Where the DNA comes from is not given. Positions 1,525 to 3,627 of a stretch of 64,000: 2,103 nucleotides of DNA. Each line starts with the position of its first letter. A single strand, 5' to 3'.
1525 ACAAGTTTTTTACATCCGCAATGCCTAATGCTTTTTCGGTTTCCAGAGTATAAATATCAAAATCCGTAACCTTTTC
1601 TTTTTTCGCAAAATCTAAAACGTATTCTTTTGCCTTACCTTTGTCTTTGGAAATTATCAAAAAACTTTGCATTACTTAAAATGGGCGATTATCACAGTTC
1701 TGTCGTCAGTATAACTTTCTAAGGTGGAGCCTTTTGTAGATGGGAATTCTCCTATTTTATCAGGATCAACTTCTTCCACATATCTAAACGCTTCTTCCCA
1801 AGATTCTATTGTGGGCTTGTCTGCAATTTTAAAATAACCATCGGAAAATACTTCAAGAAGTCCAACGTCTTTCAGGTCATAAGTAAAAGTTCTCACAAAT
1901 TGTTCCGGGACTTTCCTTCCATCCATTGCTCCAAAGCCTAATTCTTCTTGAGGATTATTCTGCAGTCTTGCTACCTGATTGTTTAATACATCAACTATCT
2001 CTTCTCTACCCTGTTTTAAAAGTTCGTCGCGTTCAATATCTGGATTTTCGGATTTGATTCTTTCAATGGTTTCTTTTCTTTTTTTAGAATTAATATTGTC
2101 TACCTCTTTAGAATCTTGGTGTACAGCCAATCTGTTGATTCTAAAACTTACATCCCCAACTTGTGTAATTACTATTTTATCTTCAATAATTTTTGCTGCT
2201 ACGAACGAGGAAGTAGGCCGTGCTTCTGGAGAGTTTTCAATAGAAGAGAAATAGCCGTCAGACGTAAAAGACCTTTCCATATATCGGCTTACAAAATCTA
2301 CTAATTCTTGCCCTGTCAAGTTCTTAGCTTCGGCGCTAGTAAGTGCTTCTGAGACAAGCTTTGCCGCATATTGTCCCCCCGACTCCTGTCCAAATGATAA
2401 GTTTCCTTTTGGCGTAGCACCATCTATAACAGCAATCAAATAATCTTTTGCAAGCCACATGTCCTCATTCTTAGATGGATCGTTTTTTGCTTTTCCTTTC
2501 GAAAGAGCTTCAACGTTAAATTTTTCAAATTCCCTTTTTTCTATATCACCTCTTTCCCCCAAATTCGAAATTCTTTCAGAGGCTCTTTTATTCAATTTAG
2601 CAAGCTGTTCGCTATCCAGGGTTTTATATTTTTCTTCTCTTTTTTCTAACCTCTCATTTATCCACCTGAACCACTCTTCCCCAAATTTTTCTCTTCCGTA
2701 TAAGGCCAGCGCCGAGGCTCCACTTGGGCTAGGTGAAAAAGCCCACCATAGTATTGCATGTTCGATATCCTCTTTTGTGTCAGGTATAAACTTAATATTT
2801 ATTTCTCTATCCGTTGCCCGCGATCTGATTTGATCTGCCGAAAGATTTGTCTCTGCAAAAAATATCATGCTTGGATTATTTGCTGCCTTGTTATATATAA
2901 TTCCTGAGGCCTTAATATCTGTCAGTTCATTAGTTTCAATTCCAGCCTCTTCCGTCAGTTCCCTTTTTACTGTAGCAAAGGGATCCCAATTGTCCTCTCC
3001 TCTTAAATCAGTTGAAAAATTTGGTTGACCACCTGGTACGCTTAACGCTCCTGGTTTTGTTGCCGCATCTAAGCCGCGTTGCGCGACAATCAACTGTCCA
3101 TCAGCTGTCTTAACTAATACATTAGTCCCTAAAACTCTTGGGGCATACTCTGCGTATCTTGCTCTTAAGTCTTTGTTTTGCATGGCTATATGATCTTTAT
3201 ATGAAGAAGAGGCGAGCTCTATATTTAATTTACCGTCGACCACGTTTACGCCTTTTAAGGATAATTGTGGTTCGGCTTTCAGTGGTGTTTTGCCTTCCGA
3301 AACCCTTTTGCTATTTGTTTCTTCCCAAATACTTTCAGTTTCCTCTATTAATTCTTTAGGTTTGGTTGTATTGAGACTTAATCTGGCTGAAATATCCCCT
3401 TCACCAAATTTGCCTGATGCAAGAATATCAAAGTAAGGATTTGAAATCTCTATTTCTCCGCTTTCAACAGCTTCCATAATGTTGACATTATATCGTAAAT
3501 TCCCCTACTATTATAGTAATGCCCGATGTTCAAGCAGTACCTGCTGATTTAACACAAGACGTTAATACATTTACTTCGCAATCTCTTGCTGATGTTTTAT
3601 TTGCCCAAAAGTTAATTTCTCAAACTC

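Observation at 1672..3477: NUDIX hydrolase fused to a PP2C-type phosphatase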

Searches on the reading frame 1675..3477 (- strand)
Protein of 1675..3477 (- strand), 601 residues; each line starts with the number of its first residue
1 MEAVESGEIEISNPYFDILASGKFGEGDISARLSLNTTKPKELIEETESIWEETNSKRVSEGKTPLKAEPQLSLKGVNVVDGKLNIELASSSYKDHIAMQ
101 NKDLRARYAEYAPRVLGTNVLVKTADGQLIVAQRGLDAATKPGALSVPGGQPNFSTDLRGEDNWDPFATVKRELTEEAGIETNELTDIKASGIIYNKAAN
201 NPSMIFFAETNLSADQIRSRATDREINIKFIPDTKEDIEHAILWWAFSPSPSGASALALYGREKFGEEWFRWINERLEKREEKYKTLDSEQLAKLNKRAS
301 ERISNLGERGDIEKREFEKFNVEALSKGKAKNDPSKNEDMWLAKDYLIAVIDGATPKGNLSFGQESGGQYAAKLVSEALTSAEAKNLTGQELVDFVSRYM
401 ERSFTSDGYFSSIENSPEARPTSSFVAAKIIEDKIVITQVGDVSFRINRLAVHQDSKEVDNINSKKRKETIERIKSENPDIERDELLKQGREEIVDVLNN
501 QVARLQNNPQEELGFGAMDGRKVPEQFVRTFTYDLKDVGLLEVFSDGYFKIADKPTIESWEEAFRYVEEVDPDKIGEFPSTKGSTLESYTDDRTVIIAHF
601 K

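Call 3: search_protein_families(library=pfam, proteins=[window:1675-3477:-], max_evalue=10)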
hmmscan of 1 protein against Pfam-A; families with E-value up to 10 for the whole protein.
window:1675-3477:- (601 aa): 2 families
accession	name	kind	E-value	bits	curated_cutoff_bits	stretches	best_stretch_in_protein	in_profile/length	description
PF00293.34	NUDIX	-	0.00058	20.3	21.1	1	115-190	3-67/134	NUDIX domain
PF13672.11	PP2C_2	-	0.0036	17.3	24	1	337-570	12-198/209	Protein phosphatase 2C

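Call 4: search_protein_families(library=ncbifam, proteins=[window:1675-3477:-], max_evalue=10)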
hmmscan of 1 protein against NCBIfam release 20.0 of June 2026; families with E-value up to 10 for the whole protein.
window:1675-3477:- (601 aa): 2 families
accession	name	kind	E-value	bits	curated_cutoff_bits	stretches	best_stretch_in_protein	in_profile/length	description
NF006530.0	PRK08999.1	equivalog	0.07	12.2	245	1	121-190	12-72/315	Nudix family hydrolase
NF008044.0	PRK10776.1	equivalog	0.084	12.8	148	1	122-190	11-70/130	8-oxo-dGTP diphosphatase MutT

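Call 5: search_solved_structures(query=window:1675-3477:-, max_evalue=10, show_alignments=3)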
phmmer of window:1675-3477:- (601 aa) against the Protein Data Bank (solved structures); distinct sequences matched with E-value up to 10: 11.
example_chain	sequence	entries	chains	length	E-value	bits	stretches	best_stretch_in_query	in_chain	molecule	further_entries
5lf9_A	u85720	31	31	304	0.00039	22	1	111-262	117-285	Nucleoside diphosphate-linked moiety X motif 22 | Uridine diphosphate glucose pyrophosphatase NUDT22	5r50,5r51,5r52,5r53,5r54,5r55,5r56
5lor_A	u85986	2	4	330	0.00042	21.9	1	111-262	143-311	Nucleoside diphosphate-linked moiety X motif 22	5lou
3he5_B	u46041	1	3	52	0.29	12.6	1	468-508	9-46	SYNZIP2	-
6ihl_A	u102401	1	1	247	0.46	11.9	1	363-457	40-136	Phosphorylated protein phosphatase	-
5hsg_A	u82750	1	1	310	0.48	11.8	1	63-141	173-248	Putative ABC transporter, nucleotide binding/ATPase protein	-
6ihv_A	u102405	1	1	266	0.52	11.7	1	363-457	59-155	Phosphorylated protein phosphatase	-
6ihw_A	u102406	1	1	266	0.54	11.7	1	363-457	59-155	Phosphorylated protein phosphatase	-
6ihr_A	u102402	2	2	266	0.54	11.7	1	363-457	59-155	Phosphorylated protein phosphatase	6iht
6ihs_A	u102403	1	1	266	0.54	11.7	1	363-457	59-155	Phosphorylated protein phosphatase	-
6ihu_A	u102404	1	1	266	0.54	11.7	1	363-457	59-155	Phosphorylated protein phosphatase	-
5f1m_A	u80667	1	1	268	0.55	11.7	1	363-457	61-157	Phosphorylated protein phosphatase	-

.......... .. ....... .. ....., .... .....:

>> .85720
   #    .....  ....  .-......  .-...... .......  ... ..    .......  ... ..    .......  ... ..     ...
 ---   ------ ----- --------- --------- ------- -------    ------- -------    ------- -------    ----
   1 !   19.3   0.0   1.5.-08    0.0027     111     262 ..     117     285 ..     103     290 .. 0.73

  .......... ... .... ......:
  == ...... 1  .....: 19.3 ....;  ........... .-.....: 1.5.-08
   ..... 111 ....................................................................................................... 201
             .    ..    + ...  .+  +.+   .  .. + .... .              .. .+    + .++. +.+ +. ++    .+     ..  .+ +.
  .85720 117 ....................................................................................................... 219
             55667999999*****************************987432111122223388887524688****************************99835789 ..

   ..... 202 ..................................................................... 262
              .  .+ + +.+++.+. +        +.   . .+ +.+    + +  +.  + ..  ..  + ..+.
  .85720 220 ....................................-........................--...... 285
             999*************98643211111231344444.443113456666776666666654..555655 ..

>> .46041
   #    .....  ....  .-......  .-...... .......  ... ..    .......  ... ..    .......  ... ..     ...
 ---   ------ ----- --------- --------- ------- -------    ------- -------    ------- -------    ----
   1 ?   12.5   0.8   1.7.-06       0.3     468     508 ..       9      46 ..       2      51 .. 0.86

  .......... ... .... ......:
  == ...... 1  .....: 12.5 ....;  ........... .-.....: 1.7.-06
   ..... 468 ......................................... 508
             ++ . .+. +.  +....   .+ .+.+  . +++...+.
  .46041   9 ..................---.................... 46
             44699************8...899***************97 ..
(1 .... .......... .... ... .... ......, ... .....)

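Call 6: find_homologous_proteins(query=window:1675-3477:-, max_evalue=0.001)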
Query window:1675-3477:- (601 aa): 2 proteins with E <= 0.001 among 8000 candidates.
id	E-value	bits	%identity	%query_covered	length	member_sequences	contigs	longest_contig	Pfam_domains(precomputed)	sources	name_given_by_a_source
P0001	0.0e+0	1321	100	100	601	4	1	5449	-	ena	-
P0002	3.5e-154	532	51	48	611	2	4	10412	-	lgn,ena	-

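Call 12: find_encoding_contigs(protein=P0002, flank=6000, max_places=6)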
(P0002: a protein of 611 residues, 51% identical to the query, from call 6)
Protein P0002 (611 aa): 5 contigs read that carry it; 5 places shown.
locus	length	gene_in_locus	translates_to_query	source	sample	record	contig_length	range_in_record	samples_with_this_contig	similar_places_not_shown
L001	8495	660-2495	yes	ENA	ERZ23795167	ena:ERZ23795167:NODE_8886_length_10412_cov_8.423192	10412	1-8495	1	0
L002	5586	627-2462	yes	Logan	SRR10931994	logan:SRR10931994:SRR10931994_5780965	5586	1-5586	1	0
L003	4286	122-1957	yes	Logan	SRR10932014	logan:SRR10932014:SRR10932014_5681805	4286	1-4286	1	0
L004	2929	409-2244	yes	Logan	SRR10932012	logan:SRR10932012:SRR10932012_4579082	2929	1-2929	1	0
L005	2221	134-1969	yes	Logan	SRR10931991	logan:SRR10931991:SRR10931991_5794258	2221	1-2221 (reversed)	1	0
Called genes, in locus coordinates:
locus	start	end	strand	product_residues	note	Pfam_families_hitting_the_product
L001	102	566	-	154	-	PF00300:His_Phos_1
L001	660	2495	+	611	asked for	-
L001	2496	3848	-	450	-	PF03952:Enolase_N, PF00113:Enolase_C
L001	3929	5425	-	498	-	PF06790:UPF0259, PF25231:DUF7847, PF21033:RMD1-3 (faint), PF13428:TPR_14 (faint), PF13431:TPR_17 (faint), PF00515:TPR_1 (faint), PF13414:TPR_11, PF13432:TPR_16 (weak), +2 more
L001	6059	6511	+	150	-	-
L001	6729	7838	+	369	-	PF13509:S1_2 (faint), PF23459:S1_RRP5 (faint), PF24685:OB_RRP5_4th (faint), PF00575:S1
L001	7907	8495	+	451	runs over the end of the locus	PF18073:Zn_ribbon_LapB, PF06745:ATPase, PF13481:AAA_25, PF03796:DnaB_C (weak), PF09848:SLFN-g3_helicase (weak), PF20720:nSTAND3 (weak), PF25199:nSTAND_NTPase5 (weak)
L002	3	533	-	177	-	?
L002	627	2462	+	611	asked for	-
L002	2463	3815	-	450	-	PF03952:Enolase_N, PF00113:Enolase_C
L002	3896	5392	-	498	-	PF06790:UPF0259, PF25231:DUF7847, PF21033:RMD1-3 (faint), PF13428:TPR_14 (faint), PF13431:TPR_17 (faint), PF00515:TPR_1 (faint), PF13414:TPR_11, PF13432:TPR_16 (weak), +2 more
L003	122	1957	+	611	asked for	-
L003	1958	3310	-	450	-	PF03952:Enolase_N, PF00113:Enolase_C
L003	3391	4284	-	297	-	?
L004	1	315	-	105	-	?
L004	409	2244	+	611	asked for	-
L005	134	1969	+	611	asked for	-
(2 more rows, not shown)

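Call 16: search_protein_families(library=pfam, proteins=[P0002], max_evalue=10)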
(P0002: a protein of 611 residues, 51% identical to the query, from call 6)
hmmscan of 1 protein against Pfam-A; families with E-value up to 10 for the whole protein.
P0002 (611 aa): 2 families
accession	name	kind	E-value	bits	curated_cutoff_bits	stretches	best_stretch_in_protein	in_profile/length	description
PF00293.34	NUDIX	-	8.8e-05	23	21.1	1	412-481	6-66/134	NUDIX domain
PF16222.10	DUF4881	-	0.0073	16.8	27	1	346-416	82-152/174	Domain of unknown function (DUF4881)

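Call 17: search_protein_families(library=padloc, proteins=[window:1675-3477:-, P0002], max_evalue=1)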
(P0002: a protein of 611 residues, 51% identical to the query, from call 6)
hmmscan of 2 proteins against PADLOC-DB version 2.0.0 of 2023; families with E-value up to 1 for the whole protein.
window:1675-3477:- (601 aa): 0 families

P0002 (611 aa): 1 family
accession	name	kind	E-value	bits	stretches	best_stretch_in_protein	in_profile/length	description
PDLC04518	PDC-M21C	-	0.0047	14.2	1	48-144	32-114/243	-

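Call 27: search_protein_representatives(protein=window:1675-3477:-)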
Query: 601 residues. Proteins with E-value up to 0.001 (for the whole library): 1202; up to 1e-10: 343; up to 1e-30: 40. The best 150 are listed.
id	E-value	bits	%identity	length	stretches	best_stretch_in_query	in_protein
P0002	1.1e-154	532.3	47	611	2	311-601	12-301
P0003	7.4e-87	308.4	47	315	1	12-304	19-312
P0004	8.7e-79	281.7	56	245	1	67-306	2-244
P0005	1.7e-77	277.5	47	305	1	313-601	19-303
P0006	1.6e-69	251.1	44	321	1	12-303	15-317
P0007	3.7e-60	220.2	41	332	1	12-320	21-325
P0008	9.7e-59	215.6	40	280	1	320-599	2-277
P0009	3.9e-56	207.0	54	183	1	1-182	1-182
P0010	1.1e-55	205.5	41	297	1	315-600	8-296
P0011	4.0e-55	203.6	40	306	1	312-599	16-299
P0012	4.1e-53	197.0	36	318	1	12-305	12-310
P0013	1.1e-52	195.6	36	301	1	311-598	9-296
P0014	3.3e-49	184.1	37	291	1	314-597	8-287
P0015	4.8e-49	183.5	38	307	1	314-600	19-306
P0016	5.6e-48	180.0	43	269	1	348-600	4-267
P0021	1.9e-41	158.5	35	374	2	305-492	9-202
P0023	6.4e-41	156.7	41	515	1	326-600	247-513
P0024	1.6e-38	148.8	36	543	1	287-601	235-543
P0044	1.3e-29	119.4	36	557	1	311-597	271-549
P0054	8.0e-27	110.2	34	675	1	298-599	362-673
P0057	2.9e-26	108.4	32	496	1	14-306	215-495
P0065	8.9e-25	103.4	32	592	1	318-597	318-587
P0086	1.9e-21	92.4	33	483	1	83-292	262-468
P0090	2.3e-21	92.1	32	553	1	302-599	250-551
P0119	1.2e-18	83.2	25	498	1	11-301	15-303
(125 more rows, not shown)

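Call 30: search_protein_families(library=pfam, proteins=[P0023, P0024, P0044, P0054, P0065, P0090, P0057, P0086, P0119, P0021], max_evalue=0.01)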
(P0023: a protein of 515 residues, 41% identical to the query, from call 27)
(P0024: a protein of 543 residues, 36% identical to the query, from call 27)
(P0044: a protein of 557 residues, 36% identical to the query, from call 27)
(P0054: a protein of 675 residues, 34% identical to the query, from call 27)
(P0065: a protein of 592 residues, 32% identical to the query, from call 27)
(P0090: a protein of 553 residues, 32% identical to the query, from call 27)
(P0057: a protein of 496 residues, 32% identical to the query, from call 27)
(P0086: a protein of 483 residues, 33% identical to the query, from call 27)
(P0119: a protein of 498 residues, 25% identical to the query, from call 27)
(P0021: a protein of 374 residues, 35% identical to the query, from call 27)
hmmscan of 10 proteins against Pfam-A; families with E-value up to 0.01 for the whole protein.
P0023 (515 aa): 0 families

P0024 (543 aa): 0 families

P0044 (557 aa): 0 families

P0054 (675 aa): 2 families
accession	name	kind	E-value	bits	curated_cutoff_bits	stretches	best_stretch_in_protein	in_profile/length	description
PF13672.11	PP2C_2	-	2.8e-07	30.7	24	1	408-651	24-199/209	Protein phosphatase 2C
PF07228.17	SpoIIE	-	0.0024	18.3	25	0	603-673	109-190/192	Stage II sporulation protein E (SpoIIE)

P0065 (592 aa): 1 family
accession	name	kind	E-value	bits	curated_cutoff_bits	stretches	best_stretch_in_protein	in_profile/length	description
PF01966.28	HD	-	0.001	19.8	22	1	105-229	4-111/116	HD domain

P0090 (553 aa): 1 family
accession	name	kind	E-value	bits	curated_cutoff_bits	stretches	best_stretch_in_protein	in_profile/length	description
PF13672.11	PP2C_2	-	0.0001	22.3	24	1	295-534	24-204/209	Protein phosphatase 2C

P0057 (496 aa): 4 families
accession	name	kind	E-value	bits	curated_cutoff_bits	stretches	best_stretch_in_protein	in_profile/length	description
PF13671.12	AAA_33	-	1.3e-12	48.7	27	1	29-166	2-130/143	AAA domain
PF13238.12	AAA_18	-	3.7e-08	34.3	29.4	1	29-157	1-113/128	AAA domain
PF00293.34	NUDIX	-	2.8e-06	27.8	21.1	1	310-386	4-71/134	NUDIX domain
PF13521.12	AAA_28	-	0.0051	17.5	27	0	29-121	2-96/164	AAA domain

P0086 (483 aa): 4 families
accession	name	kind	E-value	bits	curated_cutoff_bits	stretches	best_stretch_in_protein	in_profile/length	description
PF13671.12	AAA_33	-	5.8e-09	36.8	27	1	16-162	4-140/143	AAA domain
PF00293.34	NUDIX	-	1.6e-05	25.3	21.1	1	294-372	2-71/134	NUDIX domain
PF13238.12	AAA_18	-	0.0058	17.5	29.4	0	14-52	1-35/128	AAA domain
PF01926.29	MMR_HSR1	-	0.0094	16.5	21.9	0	14-55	2-42/113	50S ribosome-binding GTPase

P0119 (498 aa): 8 families
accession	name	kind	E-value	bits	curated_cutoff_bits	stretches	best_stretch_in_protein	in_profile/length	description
PF13302.13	Acetyltransf_3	-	1.7e-19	71.3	25.4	1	338-474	1-138/138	Acetyltransferase (GNAT) domain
PF00583.31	Acetyltransf_1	-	1.7e-15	57.7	20.7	1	355-473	4-116/116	Acetyltransferase (GNAT) family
PF13420.13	Acetyltransf_4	-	2.9e-13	50.6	24.3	1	343-477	3-138/155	Acetyltransferase (GNAT) domain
PF13523.12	Acetyltransf_8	-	8.3e-11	42.1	27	1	346-477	3-141/145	Acetyltransferase (GNAT) domain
PF13508.13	Acetyltransf_7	-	1.3e-07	32.3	27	1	396-474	10-83/84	Acetyltransferase (GNAT) domain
PF13673.13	Acetyltransf_10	-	5.7e-06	26.8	23.6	1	386-478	28-112/128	Acetyltransferase (GNAT) domain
PF08445.16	FR47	-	7.4e-05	23.1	22.1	1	417-477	23-81/86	FR47-like protein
PF00293.34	NUDIX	-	0.00024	21.6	21.1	1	118-214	6-97/134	NUDIX domain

P0021 (374 aa): 0 families

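Call 50: find_encoding_contigs(protein=P0003, flank=6000, max_places=5)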
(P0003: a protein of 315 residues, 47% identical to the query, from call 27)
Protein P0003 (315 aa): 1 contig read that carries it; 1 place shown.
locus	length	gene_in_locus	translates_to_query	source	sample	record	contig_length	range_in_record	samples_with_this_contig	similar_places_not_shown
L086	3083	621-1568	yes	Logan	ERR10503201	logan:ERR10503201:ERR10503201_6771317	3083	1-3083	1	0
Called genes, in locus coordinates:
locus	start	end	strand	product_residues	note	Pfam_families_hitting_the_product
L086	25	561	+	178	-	PF11303:DUF3105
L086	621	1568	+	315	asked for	PF00293:NUDIX (weak)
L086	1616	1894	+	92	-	PF02583:Trns_repr_metal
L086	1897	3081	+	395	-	?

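Call 51: find_encoding_contigs(protein=P0005, flank=6000, max_places=5)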
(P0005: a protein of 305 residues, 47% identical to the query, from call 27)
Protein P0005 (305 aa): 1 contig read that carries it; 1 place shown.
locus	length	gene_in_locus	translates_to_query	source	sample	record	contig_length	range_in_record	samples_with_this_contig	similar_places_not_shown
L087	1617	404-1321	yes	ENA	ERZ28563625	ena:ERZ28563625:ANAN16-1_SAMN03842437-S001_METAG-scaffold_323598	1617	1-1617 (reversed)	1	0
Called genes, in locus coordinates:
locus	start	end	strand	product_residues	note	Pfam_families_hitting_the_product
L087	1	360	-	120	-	?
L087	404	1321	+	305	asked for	PF13672:PP2C_2 (weak)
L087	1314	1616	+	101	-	?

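Call 72: find_encoding_contigs(protein=P0004, flank=5000, max_places=4)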
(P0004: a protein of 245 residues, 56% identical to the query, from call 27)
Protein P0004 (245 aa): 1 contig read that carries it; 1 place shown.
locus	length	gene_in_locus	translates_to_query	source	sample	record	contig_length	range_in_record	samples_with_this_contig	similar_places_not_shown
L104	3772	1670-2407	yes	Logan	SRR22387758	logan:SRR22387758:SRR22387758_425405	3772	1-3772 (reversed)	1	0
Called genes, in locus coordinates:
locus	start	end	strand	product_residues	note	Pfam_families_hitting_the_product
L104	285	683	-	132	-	-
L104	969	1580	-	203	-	-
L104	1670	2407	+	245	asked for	-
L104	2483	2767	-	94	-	-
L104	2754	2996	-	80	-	-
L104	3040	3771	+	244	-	?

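Call 73: find_encoding_contigs(protein=P0009, flank=5000, max_places=4)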
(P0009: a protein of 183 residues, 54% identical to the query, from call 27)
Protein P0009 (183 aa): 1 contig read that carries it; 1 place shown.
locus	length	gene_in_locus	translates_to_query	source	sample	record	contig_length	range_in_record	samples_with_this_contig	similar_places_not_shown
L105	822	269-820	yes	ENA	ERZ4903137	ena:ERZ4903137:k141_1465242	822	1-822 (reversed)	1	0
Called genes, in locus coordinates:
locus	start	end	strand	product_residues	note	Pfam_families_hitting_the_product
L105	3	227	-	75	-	?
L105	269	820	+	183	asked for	?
